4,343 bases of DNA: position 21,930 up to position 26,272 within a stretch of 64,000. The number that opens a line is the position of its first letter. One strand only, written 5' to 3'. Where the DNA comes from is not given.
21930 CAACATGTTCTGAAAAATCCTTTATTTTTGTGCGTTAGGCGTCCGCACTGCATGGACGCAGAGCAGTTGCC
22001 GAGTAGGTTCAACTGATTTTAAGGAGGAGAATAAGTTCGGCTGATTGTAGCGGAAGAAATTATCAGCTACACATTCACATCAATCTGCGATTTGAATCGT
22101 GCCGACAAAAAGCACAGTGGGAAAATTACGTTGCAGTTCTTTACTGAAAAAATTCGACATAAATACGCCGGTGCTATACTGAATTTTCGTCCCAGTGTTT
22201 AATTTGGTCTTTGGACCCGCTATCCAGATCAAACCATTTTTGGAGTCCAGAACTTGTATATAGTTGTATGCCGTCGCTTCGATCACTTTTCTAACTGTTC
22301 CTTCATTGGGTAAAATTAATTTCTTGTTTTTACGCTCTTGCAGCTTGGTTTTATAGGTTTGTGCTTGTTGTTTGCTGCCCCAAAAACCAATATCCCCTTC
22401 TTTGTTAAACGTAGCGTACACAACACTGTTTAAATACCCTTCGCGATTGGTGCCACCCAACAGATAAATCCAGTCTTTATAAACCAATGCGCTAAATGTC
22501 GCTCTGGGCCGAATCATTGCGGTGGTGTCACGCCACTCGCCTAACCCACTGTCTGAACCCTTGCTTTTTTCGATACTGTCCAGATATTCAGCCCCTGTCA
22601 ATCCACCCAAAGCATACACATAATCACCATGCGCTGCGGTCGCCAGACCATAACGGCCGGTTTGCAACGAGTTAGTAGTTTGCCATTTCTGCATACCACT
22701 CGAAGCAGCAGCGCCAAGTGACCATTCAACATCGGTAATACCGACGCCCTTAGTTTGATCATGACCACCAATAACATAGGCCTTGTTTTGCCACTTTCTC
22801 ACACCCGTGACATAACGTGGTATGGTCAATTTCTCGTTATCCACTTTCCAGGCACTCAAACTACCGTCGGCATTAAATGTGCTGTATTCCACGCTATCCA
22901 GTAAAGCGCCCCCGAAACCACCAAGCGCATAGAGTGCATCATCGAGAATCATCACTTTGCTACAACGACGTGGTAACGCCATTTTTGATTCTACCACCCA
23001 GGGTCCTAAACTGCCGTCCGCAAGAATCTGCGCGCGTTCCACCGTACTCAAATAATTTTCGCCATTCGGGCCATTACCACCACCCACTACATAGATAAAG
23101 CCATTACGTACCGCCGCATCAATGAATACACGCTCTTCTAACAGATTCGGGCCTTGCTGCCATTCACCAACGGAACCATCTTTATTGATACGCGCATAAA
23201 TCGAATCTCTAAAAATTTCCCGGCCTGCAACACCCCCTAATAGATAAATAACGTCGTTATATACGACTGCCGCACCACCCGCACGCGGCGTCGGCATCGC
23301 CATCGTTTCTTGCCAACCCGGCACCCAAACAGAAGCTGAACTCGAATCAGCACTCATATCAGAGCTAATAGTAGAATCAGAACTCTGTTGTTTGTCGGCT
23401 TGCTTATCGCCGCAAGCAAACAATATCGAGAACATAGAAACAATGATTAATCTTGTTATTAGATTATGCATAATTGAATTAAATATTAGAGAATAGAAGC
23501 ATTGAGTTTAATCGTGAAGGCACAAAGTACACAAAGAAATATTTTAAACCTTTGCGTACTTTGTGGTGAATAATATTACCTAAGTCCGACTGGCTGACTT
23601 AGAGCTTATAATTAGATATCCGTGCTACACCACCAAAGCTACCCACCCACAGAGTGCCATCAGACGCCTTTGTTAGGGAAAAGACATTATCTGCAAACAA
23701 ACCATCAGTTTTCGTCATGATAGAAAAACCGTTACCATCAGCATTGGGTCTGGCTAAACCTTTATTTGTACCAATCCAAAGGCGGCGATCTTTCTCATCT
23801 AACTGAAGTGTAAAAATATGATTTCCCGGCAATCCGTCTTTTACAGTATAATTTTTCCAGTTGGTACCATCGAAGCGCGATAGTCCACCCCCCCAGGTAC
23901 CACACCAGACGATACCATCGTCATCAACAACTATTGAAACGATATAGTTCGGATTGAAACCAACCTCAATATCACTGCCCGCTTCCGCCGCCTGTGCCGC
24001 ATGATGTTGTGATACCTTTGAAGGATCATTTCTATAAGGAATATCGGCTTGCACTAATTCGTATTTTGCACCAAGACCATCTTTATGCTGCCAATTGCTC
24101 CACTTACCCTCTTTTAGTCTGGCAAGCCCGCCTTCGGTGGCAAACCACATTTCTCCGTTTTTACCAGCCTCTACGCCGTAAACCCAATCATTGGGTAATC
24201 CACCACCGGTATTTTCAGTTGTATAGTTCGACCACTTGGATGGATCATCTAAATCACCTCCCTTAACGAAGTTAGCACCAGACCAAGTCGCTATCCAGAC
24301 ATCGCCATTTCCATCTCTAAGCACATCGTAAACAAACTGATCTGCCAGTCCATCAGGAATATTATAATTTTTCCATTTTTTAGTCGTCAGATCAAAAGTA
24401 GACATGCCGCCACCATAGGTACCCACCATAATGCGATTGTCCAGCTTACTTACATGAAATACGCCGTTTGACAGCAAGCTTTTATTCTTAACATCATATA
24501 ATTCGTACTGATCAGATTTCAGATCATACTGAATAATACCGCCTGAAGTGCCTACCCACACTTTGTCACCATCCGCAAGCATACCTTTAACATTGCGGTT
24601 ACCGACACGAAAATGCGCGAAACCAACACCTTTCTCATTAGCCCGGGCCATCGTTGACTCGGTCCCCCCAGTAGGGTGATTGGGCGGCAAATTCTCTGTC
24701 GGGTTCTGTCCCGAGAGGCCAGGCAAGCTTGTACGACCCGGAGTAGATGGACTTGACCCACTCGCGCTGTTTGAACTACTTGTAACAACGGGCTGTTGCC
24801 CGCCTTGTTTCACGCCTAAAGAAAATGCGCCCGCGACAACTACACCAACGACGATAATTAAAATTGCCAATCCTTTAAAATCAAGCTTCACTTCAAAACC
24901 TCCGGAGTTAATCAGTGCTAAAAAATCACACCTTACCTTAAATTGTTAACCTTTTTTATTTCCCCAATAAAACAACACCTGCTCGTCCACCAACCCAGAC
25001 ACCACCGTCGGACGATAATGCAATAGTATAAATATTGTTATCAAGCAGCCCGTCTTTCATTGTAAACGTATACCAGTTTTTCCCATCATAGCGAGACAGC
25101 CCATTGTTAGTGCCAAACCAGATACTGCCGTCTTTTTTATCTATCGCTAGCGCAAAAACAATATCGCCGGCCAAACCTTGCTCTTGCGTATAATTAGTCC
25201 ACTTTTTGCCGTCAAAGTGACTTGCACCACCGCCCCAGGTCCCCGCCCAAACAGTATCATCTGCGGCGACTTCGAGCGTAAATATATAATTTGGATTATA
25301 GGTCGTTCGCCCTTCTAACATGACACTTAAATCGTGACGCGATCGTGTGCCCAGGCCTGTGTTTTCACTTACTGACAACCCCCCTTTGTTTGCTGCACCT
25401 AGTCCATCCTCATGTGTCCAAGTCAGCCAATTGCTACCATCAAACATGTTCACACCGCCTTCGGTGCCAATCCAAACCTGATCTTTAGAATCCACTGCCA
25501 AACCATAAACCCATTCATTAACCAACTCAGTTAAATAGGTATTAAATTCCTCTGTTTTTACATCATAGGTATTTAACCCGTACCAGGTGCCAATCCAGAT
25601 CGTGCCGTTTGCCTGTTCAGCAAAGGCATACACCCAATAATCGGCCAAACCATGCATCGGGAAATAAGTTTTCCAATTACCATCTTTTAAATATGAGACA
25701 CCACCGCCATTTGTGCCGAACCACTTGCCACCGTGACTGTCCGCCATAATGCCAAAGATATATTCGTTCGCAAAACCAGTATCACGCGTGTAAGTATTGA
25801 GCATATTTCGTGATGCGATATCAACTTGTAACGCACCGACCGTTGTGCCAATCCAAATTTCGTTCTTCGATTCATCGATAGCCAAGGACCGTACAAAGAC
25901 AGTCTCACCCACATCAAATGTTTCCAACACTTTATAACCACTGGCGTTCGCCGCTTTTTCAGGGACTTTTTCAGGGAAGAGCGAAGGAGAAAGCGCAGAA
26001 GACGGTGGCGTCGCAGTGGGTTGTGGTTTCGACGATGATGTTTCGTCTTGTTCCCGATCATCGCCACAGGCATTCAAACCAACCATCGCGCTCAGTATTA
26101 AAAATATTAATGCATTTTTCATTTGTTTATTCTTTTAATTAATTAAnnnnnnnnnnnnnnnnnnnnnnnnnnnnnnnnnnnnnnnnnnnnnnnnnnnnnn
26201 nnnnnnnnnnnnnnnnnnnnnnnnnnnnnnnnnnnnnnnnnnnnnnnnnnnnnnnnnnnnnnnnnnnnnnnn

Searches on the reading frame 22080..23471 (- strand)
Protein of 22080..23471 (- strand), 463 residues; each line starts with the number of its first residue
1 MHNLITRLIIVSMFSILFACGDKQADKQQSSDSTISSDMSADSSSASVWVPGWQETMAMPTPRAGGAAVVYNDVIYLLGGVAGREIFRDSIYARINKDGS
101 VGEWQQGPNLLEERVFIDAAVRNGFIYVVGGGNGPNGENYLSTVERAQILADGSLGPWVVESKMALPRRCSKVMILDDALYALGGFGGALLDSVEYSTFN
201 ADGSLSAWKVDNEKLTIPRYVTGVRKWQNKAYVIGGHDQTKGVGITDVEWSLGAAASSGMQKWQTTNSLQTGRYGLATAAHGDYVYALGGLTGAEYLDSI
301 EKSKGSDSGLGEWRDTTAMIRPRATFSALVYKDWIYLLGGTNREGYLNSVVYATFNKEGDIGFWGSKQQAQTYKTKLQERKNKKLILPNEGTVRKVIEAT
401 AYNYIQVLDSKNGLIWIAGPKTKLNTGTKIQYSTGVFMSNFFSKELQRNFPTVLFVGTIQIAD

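Call 54: search_protein_families(library=pfam, proteins=[window:22080-23471:-], max_evalue=0.00001)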
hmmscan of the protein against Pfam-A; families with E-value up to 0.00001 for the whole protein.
window:22080-23471:- (463 aa): 6 families
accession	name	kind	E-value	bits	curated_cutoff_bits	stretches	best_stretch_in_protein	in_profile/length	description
PF01344.31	Kelch_1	-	1.7e-21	75.8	20.1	0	273-302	2-31/46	Kelch motif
PF24681.1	Kelch_KLHDC2_KLHL20_DRC7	-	6.8e-17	61.9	50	2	226-357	6-138/221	KLHDC2/KLHL20/DRC7 Kelch-repeats domain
PF25210.1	Kelch_FKB95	-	4.9e-13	49.8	70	0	273-355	33-113/268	FKB95, Kelch-repeats domain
PF24981.1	Beta-prop_ATRN-LZTR1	-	6.3e-09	35.9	50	0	32-83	231-282/289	Attractin/LZTR1 beta-propeller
PF13964.12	Kelch_6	-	2.9e-08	33.8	25.3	0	274-300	3-30/50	Kelch motif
PF07646.21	Kelch_2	-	7.7e-07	29.2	21.3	0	62-84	1-21/48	Kelch motif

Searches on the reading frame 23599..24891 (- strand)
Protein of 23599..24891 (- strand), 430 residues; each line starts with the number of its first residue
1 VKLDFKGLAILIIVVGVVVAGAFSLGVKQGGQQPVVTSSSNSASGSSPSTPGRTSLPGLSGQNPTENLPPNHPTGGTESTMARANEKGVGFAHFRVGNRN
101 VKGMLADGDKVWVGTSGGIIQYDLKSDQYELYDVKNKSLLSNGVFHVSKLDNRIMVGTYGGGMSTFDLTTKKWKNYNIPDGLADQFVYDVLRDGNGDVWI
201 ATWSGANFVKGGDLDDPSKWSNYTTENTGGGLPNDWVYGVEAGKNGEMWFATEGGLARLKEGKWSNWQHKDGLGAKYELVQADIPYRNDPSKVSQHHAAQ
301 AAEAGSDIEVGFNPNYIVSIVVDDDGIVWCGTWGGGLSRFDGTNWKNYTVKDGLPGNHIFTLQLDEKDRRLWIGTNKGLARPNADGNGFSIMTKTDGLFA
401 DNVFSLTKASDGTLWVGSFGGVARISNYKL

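Call 54: search_protein_families(library=pfam, proteins=[window:23599-24891:-], max_evalue=0.00001)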
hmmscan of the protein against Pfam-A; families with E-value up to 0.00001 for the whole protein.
window:23599-24891:- (430 aa): 1 family
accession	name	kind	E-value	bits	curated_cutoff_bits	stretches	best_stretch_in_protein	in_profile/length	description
PF07494.17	Reg_prop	-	1.9e-25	86.1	20.4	0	181-203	1-23/24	Two component regulator propeller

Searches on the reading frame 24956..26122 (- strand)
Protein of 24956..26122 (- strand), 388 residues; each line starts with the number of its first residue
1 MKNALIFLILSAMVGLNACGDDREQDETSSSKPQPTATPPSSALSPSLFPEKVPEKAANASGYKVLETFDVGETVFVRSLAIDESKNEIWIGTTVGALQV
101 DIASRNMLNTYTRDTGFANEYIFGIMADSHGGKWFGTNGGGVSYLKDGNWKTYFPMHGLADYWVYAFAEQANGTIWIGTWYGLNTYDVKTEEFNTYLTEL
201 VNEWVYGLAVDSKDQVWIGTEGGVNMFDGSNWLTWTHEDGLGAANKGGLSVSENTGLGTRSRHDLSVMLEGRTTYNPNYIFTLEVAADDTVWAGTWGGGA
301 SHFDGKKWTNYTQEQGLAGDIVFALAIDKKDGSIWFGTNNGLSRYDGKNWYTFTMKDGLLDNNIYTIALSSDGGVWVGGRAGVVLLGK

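Call 54: search_protein_families(library=pfam, proteins=[window:24956-26122:-], max_evalue=0.00001)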
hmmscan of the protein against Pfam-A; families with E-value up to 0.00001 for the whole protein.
window:24956-26122:- (388 aa): 1 family
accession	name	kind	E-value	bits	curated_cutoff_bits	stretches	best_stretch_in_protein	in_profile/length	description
PF07494.17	Reg_prop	-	7.8e-23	78.1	20.4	0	358-379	1-22/24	Two component regulator propeller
